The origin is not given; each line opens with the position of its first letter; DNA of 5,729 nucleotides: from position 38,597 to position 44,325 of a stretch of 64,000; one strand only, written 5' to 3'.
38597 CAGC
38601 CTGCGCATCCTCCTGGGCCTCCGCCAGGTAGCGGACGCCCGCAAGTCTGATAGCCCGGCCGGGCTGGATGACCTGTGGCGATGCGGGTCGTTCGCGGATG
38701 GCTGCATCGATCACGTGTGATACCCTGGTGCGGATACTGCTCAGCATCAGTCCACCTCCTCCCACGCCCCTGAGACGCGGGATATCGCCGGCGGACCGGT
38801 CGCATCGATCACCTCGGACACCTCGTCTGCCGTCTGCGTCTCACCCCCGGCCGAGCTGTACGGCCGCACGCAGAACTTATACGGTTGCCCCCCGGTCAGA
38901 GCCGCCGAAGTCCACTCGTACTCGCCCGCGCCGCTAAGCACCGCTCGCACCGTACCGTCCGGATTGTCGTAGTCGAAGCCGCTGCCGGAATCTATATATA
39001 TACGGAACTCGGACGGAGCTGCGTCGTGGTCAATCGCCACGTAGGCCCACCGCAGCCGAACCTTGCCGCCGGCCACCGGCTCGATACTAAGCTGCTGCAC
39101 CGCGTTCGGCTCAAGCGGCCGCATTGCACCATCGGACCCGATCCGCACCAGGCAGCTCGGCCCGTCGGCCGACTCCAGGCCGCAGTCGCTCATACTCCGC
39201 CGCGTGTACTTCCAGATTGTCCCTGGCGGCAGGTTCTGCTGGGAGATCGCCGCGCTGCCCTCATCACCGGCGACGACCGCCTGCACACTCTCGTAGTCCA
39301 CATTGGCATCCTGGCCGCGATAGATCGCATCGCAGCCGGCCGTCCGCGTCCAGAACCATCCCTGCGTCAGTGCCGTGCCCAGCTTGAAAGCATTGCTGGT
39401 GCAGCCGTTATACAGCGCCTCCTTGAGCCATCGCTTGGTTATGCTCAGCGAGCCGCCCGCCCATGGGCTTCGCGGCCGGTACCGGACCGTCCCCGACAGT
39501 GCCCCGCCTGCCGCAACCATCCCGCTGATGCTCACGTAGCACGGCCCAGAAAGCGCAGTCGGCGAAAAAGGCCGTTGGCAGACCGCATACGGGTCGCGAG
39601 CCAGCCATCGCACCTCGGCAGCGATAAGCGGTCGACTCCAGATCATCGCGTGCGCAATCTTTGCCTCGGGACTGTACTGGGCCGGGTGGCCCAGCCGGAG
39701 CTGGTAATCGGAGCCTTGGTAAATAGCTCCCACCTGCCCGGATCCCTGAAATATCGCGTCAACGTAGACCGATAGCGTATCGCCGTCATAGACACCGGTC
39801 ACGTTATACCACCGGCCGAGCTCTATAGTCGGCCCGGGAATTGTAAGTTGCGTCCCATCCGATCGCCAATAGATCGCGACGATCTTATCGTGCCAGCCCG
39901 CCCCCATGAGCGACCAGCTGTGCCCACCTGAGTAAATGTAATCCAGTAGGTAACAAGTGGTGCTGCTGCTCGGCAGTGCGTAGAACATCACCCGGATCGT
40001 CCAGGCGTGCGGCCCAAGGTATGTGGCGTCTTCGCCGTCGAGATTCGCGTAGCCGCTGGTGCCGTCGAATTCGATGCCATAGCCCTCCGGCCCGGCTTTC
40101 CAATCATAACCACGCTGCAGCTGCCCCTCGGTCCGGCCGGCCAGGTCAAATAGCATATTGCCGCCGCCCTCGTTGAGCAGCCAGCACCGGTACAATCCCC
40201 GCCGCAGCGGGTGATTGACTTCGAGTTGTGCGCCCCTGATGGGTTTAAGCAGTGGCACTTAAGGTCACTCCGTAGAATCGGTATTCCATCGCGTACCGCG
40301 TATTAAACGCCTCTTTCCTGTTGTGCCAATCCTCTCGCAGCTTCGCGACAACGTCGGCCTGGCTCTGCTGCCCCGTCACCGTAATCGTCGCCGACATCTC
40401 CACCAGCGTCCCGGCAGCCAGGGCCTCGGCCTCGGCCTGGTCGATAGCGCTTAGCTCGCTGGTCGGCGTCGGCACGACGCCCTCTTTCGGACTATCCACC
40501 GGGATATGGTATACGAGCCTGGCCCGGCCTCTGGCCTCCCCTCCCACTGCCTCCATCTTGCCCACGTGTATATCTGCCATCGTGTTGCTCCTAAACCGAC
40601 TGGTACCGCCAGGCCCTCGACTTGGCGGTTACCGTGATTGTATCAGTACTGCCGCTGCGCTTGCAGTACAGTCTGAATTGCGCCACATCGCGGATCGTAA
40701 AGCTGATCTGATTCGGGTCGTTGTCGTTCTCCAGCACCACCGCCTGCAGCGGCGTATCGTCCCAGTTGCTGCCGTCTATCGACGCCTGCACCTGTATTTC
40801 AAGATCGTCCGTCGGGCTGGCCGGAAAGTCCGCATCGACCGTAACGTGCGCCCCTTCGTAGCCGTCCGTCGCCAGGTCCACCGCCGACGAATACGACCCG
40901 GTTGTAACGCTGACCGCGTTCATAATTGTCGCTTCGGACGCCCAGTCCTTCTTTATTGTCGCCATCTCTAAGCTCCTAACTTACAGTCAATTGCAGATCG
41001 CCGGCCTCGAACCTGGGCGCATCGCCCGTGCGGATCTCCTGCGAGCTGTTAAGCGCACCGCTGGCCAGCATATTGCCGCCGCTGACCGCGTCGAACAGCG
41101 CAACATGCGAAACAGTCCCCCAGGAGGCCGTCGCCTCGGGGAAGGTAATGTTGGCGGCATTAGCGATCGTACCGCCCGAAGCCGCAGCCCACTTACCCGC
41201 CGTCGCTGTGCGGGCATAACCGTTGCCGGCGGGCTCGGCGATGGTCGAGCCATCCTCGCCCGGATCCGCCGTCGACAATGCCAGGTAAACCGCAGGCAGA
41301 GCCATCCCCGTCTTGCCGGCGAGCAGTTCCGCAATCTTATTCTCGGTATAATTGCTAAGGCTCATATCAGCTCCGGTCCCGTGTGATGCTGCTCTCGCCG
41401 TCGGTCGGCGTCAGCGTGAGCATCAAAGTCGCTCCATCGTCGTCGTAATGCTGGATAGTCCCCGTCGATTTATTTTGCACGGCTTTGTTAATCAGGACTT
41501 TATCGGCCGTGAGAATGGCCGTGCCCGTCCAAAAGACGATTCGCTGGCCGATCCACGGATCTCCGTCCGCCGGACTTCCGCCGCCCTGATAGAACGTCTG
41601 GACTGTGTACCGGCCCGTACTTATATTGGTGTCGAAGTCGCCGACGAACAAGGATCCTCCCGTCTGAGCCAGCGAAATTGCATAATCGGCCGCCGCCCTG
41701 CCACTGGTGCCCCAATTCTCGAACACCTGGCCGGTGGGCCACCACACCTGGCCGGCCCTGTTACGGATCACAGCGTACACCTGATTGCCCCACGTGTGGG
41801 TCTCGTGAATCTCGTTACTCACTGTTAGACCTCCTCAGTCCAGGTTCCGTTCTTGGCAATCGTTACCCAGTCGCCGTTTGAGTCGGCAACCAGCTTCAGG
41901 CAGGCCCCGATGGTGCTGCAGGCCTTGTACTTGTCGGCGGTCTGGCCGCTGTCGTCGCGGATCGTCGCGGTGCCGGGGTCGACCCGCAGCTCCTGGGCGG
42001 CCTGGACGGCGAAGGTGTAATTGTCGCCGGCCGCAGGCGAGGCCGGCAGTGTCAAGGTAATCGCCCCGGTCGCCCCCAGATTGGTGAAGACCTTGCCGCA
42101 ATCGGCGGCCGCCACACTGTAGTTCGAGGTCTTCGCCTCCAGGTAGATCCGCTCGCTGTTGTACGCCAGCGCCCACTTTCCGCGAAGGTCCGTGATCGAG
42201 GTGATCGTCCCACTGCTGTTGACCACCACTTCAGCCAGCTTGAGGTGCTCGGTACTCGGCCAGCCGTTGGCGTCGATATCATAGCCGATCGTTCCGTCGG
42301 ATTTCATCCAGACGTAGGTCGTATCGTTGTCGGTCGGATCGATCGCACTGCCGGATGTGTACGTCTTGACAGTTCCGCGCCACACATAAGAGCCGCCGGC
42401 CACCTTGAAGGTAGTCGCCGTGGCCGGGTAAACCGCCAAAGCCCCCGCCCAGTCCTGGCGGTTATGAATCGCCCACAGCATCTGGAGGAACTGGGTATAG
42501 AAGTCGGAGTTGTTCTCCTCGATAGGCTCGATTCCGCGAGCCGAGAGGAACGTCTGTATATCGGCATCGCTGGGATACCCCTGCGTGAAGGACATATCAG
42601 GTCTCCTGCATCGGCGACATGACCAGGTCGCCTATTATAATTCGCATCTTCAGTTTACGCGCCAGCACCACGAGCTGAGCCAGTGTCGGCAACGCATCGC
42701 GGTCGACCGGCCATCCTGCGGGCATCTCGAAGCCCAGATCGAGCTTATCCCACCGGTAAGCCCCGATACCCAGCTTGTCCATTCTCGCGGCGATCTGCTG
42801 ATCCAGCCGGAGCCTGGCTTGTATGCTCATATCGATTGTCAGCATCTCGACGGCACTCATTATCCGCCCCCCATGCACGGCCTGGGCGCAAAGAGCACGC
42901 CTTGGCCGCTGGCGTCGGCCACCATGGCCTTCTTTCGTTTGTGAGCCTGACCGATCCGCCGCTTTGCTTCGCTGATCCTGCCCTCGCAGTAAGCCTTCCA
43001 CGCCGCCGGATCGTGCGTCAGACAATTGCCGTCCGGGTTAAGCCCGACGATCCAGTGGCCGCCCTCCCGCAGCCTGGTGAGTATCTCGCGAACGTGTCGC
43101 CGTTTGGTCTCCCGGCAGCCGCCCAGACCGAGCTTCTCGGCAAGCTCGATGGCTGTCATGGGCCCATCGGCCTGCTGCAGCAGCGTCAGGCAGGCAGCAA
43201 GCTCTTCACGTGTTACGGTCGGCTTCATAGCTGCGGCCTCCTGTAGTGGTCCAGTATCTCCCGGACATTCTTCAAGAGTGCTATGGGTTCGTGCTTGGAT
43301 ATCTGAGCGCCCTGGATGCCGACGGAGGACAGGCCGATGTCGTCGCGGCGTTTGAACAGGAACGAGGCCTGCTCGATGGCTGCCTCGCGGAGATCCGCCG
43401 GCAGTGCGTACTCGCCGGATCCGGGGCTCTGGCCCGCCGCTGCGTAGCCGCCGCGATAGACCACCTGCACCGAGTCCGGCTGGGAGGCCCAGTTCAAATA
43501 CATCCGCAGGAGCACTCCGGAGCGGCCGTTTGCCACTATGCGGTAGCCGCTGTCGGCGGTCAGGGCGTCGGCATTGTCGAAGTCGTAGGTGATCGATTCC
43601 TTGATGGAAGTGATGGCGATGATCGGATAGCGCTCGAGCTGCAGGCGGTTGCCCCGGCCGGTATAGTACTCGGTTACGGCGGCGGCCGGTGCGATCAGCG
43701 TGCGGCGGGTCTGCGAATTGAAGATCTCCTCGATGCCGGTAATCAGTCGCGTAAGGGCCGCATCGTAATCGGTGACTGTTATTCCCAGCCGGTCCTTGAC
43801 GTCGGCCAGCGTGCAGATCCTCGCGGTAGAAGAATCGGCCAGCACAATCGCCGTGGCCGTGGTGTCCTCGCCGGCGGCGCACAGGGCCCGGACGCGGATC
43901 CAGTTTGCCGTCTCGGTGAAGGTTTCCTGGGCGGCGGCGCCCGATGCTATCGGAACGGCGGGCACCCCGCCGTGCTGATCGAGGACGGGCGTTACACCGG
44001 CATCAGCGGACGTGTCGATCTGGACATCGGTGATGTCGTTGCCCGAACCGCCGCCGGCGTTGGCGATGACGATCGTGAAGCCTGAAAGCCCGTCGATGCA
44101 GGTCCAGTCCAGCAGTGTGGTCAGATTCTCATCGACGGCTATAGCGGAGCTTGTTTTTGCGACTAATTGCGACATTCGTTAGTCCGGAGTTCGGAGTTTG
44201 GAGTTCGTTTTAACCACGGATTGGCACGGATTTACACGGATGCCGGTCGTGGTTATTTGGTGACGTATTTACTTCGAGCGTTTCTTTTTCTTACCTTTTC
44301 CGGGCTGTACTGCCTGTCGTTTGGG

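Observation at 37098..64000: Mu-like transposable prophage whose virion genes are split into two divergent arms around a central early region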

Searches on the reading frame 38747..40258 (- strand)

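Call 4: search_protein_families(library=pfam, max_evalue=0.01, proteins=[window:38747-40258:-])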
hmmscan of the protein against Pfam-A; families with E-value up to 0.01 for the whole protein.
window:38747-40258:- (503 aa): 2 families
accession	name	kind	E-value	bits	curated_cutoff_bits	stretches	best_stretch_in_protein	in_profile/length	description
PF13385.13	Laminin_G_3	-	8.3e-14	52.4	27.6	1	65-216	1-150/151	Concanavalin A-like lectin/glucanases superfamily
PF00041.27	fn3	-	0.0012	19.4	25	0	386-475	2-77/84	Fibronectin type III domain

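Call 9: search_protein_families(library=phrogs, max_evalue=0.01, proteins=[window:38747-40258:-])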
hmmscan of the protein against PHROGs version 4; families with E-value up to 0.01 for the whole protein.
window:38747-40258:- (503 aa): 1 family
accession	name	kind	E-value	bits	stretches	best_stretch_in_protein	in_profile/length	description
phrog_24074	-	unknown function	0.0065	15.7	1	31-237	158-365/892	-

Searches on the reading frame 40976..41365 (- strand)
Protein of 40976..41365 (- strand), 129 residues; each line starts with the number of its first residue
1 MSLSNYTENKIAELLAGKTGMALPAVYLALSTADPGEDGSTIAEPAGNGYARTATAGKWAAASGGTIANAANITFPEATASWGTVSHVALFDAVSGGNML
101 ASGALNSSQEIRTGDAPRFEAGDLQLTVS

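Call 4: search_protein_families(library=pfam, max_evalue=0.01, proteins=[window:40976-41365:-])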
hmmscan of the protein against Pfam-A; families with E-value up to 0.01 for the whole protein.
window:40976-41365:- (129 aa): 1 family
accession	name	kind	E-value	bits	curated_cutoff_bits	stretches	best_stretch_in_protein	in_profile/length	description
PF23140.1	Gp80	-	1.4e-40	139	27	1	3-127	2-128/128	Podophage GP4 fiber I protein gp80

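Call 9: search_protein_families(library=phrogs, max_evalue=0.01, proteins=[window:40976-41365:-])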
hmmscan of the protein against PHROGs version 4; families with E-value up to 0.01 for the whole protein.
window:40976-41365:- (129 aa): 1 family
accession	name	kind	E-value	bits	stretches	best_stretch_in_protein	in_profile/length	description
phrog_240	-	head and packaging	3.4e-28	99.9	1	1-127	61-187/200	head protein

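Call 90: search_solved_structures(query=window:40976-41365:-, max_evalue=0.01)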
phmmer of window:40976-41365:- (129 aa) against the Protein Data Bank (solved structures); distinct sequences matched with E-value up to 0.01: 2.
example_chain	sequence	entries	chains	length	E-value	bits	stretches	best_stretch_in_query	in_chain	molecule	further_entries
8jou_a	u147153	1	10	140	1.1e-11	48.5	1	3-125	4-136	Virion-associated phage protein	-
3of6_D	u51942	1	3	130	0.0077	20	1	14-84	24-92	Pre T-cell antigen receptor alpha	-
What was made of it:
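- Checked: Gp80-like virion protein, 40976-41365 (Pfam 1e-40, call 4; PDB 8jou 1e-11, call 90).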

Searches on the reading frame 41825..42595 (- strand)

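Call 4: search_protein_families(library=pfam, max_evalue=0.01, proteins=[window:41825-42595:-])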
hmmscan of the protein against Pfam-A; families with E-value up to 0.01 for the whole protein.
window:41825-42595:- (256 aa): 0 families

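Call 9: search_protein_families(library=phrogs, max_evalue=0.01, proteins=[window:41825-42595:-])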
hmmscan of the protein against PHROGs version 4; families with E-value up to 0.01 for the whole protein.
window:41825-42595:- (256 aa): 1 family
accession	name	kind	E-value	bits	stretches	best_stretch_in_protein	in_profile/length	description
phrog_31104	-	unknown function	0.0038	17.4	1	118-196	241-310/365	-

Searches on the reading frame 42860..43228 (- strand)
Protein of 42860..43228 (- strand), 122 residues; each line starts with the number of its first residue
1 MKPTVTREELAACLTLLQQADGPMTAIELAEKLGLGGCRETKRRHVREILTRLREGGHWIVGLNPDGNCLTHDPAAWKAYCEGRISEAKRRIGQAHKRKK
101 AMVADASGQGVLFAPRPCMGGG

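Call 54: search_protein_families(library=pfam, max_evalue=0.01, proteins=[window:42860-43228:-])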
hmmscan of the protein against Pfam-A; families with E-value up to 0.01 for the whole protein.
window:42860-43228:- (122 aa): 1 family
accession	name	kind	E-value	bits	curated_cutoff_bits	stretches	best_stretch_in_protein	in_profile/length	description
PF21476.4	PF0610-like_N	-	0.0021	18.7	33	1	6-51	2-36/50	PF0610-like, N-terminal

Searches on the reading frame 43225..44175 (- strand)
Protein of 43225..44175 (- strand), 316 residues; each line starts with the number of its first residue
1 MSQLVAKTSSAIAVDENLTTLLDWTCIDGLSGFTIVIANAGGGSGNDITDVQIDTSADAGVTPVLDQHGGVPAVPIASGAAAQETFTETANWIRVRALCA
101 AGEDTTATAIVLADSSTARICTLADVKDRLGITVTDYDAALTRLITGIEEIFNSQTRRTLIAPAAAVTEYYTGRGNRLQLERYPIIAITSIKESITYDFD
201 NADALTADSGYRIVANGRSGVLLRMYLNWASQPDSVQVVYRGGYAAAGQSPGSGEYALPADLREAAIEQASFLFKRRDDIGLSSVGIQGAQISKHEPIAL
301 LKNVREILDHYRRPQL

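Call 5: search_protein_families(library=pfam, max_evalue=0.01, proteins=[window:43225-44175:-])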
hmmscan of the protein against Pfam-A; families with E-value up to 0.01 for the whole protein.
window:43225-44175:- (316 aa): 1 family
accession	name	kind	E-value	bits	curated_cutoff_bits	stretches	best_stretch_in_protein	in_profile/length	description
PF05135.19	Phage_connect_1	-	1.9e-05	25.4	21.2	1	122-169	3-51/101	Phage gp6-like head-tail connector protein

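Call 10: search_protein_families(library=phrogs, max_evalue=0.01, proteins=[window:43225-44175:-])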
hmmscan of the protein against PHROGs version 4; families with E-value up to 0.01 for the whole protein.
window:43225-44175:- (316 aa): 1 family
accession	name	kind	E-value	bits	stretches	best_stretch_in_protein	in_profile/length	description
phrog_442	-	connector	2.1e-24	87.3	1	86-315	53-264/270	head-tail adaptor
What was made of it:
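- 43225..52078 (-): Head and packaging block: TerS, TerL, portal-MuF, S78 protease, capsid, h150, h219, adaptor. Pfam and PHROG matches (calls 5, 10).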

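Call 32: find_encoding_contigs(protein=window:43225-44175:-, flank=10000, max_places=6)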
Protein window:43225-44175:- (316 aa): 1 contig read that carries it; 1 place shown.
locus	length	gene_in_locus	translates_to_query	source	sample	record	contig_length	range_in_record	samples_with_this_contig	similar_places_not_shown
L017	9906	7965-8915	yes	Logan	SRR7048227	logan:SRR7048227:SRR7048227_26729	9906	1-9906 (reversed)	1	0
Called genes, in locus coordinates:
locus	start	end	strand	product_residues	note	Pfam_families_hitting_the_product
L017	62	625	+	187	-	PF11985:Phage_Mu_Gp27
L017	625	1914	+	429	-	PF03237:Terminase_6N, PF17289:Terminase_6C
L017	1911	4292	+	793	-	PF04860:Phage_portal, PF04233:Phage_Mu_F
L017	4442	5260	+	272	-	PF04586:Peptidase_S78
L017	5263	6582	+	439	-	PF05065:Phage_capsid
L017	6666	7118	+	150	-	-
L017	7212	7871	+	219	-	-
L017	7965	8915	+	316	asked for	PF24163:HCP, PF05135:Phage_connect_1 (faint)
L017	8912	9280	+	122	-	-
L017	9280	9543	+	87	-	-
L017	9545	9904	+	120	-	?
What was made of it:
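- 43225..52078 (-): Logan gene calls (call 32).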
